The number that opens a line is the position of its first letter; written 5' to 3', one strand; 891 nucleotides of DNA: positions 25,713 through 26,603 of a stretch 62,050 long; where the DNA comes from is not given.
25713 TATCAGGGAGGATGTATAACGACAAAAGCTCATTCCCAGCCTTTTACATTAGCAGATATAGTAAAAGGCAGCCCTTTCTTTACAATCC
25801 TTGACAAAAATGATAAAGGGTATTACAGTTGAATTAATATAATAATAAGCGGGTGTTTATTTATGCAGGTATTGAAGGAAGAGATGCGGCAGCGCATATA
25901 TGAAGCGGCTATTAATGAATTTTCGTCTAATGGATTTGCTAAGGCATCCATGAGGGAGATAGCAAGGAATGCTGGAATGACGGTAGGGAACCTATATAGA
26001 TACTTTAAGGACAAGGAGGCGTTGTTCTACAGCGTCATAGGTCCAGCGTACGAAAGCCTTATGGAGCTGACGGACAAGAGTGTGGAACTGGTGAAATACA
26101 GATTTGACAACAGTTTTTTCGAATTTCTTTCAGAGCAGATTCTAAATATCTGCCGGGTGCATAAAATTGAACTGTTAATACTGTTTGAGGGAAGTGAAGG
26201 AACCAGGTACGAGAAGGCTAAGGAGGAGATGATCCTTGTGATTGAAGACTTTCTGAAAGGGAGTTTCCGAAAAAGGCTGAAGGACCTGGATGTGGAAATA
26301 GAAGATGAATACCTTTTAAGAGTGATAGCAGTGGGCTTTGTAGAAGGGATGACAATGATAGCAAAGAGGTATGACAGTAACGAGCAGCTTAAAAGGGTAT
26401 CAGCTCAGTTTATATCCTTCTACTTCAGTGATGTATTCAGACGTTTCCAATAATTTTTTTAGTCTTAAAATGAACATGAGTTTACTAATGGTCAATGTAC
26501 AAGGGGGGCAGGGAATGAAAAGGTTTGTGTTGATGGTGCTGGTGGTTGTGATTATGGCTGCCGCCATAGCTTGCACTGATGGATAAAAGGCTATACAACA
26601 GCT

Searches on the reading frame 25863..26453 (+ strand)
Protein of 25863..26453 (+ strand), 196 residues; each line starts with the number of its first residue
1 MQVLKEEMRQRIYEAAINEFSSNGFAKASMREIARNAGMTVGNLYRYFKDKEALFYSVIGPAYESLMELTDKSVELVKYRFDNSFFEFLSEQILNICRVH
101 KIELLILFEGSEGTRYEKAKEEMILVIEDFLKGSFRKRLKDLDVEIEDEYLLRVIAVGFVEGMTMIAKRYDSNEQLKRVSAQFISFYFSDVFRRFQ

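Call 57: search_protein_families(library=ncbifam, proteins=[window:25863-26453:+], max_evalue=0.00001)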
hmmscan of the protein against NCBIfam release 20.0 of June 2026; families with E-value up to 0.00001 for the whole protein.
window:25863-26453:+ (196 aa): 17 families
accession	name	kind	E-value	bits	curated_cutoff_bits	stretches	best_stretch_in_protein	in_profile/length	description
NF051852.1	efflux_TF_MtrR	exception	1.2e-13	51.4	280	1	8-75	11-78/205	multidrug efflux system transcriptional repressor MtrR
NF007949.0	PRK10668.1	equivalog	1.3e-12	47.7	271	1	6-69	10-73/216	multidrug efflux transporter transcriptional repressor AcrR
NF041196.1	ScbR_bind_reg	equivalog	3.8e-12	46.8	150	1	9-71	8-70/191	ScbR family autoregulator-binding transcription factor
NF037937.1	septum_RefZ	equivalog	6e-11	42.6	180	1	9-95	1-87/195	forespore capture DNA-binding protein RefZ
NF053878.1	FATransRegFadRBac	equivalog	1.2e-09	38.2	200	1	9-77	5-73/190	fatty acid metabolism transcriptional regulator FadR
TIGR03384.1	betaine_BetI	equivalog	2.7e-09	37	201.3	1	5-66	6-67/189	choline-binding transcriptional repressor BetI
NF033703.1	transcr_KstR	equivalog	1.2e-08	34.7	280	1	6-73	6-73/185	cholesterol catabolism transcriptional regulator KstR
NF007430.0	PRK09975.1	equivalog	2e-08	33.7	274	1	8-74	12-77/220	acrEF/envCD operon transcriptional regulator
NF008402.0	PRK11202.1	equivalog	3.2e-08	33.5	151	1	5-59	9-64/211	HTH-type transcriptional repressor FabR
NF001978.0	PRK00767.1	equivalog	8.3e-08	32.3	118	1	9-67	11-69/197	transcriptional regulator BetI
NF053731.1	TransRegFasRMycb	equivalog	2.9e-07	30.5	330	1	5-73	9-77/199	HTH-type transcriptional activator FasR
TIGR03613.1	RutR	equivalog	6e-07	29.5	368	1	6-59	7-60/202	pyrimidine utilization regulatory protein R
NF053516.1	TranRepPrsAVib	equivalog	1e-06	28.7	300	1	5-84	4-83/208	TetR family transcriptional repressor PsrA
NF011584.0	PRK15008.1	equivalog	1e-06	28.7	230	1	9-59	20-70/212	HTH-type transcriptional regulator RutR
TIGR03968.1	mycofact_TetR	equivalog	1e-06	28.5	224.9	1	8-57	10-59/190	mycofactocin system transcriptional regulator MftR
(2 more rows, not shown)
